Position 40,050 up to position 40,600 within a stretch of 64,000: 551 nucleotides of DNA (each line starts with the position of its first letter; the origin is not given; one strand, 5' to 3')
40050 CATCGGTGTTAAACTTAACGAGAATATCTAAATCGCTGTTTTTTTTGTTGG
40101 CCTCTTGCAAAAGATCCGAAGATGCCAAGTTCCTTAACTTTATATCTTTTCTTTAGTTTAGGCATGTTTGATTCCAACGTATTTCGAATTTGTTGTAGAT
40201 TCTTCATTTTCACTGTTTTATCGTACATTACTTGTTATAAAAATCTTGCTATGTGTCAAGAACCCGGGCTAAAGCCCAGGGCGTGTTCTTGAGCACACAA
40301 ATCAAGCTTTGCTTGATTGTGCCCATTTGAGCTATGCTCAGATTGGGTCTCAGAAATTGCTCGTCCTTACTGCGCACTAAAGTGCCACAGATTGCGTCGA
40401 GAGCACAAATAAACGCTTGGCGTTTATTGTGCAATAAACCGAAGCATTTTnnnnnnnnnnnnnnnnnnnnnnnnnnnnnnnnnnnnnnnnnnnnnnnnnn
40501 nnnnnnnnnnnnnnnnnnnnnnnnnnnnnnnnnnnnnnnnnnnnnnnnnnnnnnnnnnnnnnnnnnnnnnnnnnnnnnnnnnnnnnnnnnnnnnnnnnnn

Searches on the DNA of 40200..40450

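Call 70: search_rna_families(source=window, start=40200, end=40450, threshold=evalue, max_evalue=1)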
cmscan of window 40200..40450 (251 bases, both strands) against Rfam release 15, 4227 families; matches with E-value up to 1: 0.
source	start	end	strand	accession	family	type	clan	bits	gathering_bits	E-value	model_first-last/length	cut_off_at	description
